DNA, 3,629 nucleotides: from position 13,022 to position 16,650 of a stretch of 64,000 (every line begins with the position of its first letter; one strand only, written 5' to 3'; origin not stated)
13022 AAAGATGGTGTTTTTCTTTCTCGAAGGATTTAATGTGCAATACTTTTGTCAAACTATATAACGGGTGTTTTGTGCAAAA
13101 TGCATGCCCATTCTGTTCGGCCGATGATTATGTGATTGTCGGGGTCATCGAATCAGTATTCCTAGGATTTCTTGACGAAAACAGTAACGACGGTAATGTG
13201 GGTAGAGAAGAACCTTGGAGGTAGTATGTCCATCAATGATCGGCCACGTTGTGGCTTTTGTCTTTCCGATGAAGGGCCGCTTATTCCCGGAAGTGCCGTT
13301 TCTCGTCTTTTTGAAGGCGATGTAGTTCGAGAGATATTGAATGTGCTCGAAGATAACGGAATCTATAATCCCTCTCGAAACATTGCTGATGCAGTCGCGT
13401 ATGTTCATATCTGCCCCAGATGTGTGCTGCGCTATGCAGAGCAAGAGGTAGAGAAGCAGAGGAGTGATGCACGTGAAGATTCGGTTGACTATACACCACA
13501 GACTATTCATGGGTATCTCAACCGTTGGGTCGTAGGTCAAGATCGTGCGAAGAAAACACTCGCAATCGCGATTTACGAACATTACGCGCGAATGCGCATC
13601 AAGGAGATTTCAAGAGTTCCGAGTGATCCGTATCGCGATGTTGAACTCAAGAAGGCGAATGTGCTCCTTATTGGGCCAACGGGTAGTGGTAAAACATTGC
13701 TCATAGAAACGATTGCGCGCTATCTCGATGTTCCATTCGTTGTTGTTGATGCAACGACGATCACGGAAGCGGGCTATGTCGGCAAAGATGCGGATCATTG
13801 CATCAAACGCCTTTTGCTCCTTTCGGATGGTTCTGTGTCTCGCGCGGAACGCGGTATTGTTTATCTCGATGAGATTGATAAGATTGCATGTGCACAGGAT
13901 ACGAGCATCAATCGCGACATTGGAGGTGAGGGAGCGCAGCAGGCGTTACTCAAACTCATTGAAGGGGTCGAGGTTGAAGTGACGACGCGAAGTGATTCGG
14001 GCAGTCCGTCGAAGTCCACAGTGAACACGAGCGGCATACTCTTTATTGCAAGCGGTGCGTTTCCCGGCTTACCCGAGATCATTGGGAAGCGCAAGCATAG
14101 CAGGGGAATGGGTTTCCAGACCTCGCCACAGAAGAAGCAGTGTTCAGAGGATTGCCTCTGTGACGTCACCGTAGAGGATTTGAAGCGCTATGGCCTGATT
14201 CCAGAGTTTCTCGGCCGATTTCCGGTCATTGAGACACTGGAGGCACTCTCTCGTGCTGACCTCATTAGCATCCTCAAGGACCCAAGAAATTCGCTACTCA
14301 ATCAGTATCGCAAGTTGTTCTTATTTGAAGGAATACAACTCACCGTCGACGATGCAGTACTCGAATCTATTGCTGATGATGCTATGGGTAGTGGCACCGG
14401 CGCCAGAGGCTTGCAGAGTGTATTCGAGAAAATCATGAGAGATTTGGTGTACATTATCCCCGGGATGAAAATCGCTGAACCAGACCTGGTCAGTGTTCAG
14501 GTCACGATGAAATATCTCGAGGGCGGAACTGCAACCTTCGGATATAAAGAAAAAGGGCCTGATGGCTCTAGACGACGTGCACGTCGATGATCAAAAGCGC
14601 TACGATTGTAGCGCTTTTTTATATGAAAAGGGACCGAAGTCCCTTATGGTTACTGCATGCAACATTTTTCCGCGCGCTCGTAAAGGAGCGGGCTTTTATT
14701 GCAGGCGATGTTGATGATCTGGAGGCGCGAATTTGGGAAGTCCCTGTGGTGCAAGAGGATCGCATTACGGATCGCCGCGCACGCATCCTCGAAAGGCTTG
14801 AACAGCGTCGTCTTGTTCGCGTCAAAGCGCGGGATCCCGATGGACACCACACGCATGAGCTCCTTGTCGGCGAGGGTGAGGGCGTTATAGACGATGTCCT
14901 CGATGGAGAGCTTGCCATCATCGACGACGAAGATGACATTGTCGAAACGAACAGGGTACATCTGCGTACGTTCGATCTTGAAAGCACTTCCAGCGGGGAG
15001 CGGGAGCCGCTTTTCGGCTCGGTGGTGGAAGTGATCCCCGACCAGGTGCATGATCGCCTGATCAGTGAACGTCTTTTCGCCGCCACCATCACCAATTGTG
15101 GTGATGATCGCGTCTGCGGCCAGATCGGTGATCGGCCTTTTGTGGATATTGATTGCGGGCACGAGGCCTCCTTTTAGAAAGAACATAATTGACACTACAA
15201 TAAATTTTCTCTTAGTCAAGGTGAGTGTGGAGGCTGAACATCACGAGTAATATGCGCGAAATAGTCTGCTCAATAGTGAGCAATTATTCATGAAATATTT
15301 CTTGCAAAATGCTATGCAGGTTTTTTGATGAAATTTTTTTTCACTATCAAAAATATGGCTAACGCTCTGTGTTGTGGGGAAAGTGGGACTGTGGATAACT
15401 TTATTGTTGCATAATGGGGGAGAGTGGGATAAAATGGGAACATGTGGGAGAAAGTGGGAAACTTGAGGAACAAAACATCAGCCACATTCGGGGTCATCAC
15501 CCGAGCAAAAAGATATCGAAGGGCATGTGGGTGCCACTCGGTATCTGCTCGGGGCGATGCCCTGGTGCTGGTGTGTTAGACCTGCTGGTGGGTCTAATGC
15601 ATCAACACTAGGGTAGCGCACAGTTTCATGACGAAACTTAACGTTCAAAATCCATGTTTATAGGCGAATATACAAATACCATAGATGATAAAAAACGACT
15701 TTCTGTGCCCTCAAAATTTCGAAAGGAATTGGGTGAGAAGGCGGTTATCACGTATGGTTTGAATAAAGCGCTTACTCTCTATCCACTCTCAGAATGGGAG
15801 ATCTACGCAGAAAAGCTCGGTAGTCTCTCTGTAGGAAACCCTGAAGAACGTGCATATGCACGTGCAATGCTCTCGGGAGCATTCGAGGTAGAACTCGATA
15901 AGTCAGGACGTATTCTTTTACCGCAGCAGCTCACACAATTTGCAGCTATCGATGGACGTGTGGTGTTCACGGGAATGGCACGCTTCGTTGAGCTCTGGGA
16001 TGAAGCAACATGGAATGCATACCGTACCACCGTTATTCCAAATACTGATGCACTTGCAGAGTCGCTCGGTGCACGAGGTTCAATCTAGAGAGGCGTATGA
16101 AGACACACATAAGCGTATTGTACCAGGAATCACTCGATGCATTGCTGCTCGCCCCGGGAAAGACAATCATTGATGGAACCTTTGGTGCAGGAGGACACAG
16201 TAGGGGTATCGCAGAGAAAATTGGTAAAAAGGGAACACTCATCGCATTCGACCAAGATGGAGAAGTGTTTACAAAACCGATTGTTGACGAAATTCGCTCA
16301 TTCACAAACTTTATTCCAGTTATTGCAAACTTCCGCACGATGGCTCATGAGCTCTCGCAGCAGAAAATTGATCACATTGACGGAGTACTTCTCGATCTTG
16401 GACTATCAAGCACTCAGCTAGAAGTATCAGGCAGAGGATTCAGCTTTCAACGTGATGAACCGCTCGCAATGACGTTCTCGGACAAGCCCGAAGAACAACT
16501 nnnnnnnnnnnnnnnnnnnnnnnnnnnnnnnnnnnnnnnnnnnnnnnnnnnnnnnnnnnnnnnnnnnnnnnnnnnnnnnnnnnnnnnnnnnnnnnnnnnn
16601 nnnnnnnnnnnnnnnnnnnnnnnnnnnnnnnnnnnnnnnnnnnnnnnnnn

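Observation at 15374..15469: Phased GTGGGA direct-repeat array (10-bp periodicity) upstream of mraZ, a likely MraZ operator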

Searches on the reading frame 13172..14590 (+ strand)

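Call 7: search_protein_families(library=pfam, proteins=[window:13172-14590:+])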
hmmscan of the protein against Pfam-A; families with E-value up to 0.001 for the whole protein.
window:13172-14590:+ (472 aa): 9 families
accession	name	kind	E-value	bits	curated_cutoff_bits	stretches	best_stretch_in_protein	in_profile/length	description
PF07724.20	AAA_2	-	2.6e-27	96.3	27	1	160-353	2-166/166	AAA domain (Cdc48 subfamily)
PF00004.35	AAA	-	1.3e-14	55.2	21.2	1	164-286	1-99/131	ATPase family associated with various cellular activities (AAA)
PF00493.29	MCM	-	5.3e-07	29.4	23.3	1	160-246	56-141/224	MCM P-loop domain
PF10431.15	ClpB_D2-small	-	1.9e-06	28.2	21.9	1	359-425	1-63/81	C-terminal, D2-small domain, of ClpB protein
PF07728.20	AAA_5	-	1.6e-05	25.3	22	1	163-238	1-78/139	AAA domain (dynein-related subfamily)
PF01078.27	Mg_chelatase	-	1.7e-05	24.7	20.3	0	163-183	24-44/207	Magnesium chelatase, subunit ChlI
PF00158.32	Sigma54_activat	-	5.9e-05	23.3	20.2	0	156-198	17-62/168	Sigma-54 interaction domain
PF13191.12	AAA_16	-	0.00015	22.8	32.6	1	145-188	8-51/167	AAA ATPase domain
PF13401.12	AAA_22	-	0.00083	20.1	27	0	162-195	6-42/130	AAA domain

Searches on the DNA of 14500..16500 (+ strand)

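Call 6: search_rna_families(source=window, start=14500, end=16500, threshold=evalue, max_evalue=1)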
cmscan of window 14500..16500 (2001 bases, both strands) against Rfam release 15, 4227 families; matches with E-value up to 1: 0.
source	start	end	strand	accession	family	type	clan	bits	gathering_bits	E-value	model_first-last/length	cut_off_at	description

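Call 64: build_rna_model(alignment_id=A3, structure=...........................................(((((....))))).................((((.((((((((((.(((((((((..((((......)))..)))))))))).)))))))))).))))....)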
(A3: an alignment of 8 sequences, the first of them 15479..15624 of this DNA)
Model R1 built from alignment A3 (8 sequences, 146 columns); structure: as given.
model positions 138; base pairs 32; branch points 1; effective number of sequences 1.64; information 0.59 bits per position. Calibrated on 0.2 Mb of random sequence (short: E-values are rough).
structure used (alignment columns):
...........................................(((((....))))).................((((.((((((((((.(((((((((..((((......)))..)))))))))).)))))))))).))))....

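Call 65: search_with_rna_model(model_id=R1, sources=[window, L003, L004, L005, L006, L007, L008, L009, L010, L011, L012, L013, L014, L015, L016, L017, L018, L019, L022, L084, L087, L088, L089, L090, L094, L095, L163, L165, L166, L167, L169, L171], max_evalue=1)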
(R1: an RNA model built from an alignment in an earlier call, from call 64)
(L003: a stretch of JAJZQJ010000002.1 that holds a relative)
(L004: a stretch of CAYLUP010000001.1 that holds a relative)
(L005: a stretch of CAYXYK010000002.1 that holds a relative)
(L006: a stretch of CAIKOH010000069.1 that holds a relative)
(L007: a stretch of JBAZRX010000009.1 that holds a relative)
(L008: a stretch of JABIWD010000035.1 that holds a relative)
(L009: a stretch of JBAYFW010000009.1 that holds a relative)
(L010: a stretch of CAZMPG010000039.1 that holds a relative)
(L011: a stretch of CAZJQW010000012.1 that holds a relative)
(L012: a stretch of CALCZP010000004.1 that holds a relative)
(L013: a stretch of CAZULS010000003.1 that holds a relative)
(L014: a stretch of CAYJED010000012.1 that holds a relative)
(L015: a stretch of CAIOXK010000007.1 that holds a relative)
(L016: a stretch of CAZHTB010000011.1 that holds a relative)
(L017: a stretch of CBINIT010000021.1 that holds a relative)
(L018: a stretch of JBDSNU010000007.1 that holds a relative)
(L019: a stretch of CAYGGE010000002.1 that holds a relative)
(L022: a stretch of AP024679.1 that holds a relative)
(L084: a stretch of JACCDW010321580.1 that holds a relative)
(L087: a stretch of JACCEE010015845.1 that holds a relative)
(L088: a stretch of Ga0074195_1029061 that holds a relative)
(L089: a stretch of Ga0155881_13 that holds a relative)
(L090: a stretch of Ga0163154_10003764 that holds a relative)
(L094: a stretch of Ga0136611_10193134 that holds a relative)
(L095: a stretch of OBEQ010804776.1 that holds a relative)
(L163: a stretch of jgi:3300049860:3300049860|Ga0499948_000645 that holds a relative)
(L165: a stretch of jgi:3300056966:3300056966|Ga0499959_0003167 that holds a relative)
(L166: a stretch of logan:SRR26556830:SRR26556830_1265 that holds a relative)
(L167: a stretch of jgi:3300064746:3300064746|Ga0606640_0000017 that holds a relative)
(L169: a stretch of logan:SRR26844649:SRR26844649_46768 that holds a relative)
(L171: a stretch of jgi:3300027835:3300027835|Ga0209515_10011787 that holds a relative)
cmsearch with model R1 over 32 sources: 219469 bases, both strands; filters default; matches with E-value up to 1: 21.
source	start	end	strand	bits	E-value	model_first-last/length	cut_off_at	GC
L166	977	1114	+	143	3.2e-34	1-138/138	no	0.49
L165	170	306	+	142.2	5.3e-34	1-138/138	no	0.47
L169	446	582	+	141.6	7.3e-34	1-138/138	no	0.47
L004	2720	2856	+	139.2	3e-33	1-138/138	no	0.53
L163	924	1060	+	137.7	7.1e-33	1-138/138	no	0.55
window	15479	15624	+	123.9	2.4e-29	1-138/138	no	0.57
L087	1002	1137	+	123.1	3.7e-29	1-138/138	no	0.5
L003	2827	2971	+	112.9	1.4e-26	1-138/138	no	0.57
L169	511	650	-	41.7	1.7e-08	1-138/138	no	0.51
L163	989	1111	-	40.9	2.7e-08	1-138/138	no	0.46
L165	239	318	-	40.3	3.7e-08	55-134/138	no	0.45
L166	1043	1145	-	40.1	4.3e-08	38-138/138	no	0.49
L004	2785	2907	-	38.9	8.8e-08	1-138/138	no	0.5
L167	990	1120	+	28.5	3.6e-05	1-138/138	no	0.56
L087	1066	1211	-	28.3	4.1e-05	1-138/138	no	0.4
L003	2896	3034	-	22.2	0.0015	1-138/138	no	0.45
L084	2936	2982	-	19.4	0.0078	78-127/138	no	0.6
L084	2936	2982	+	15.3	0.083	78-127/138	no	0.6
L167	1046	1114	-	13.1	0.31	73-132/138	no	0.57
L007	2783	2884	-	13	0.32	1-138/138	no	0.45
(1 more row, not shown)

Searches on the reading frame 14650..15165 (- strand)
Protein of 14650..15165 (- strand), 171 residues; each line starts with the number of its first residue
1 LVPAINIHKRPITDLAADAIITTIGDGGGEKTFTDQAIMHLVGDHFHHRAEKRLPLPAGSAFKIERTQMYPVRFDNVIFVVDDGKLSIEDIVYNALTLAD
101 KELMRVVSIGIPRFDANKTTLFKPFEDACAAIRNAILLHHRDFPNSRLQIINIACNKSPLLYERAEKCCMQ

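Call 7: search_protein_families(library=pfam, proteins=[window:14650-15165:-])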
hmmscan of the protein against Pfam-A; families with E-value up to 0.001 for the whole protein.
window:14650-15165:- (171 aa): 0 families

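Call 39: search_protein_families(library=ncbifam, proteins=[window:14650-15165:-], max_evalue=0.1)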
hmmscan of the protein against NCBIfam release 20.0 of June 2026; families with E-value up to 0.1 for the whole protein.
window:14650-15165:- (171 aa): 1 family
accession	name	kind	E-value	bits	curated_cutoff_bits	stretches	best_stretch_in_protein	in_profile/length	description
NF001666.0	PRK00431.2-2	equivalog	0.057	13.3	246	0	5-109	3-111/164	ADP-ribose-binding protein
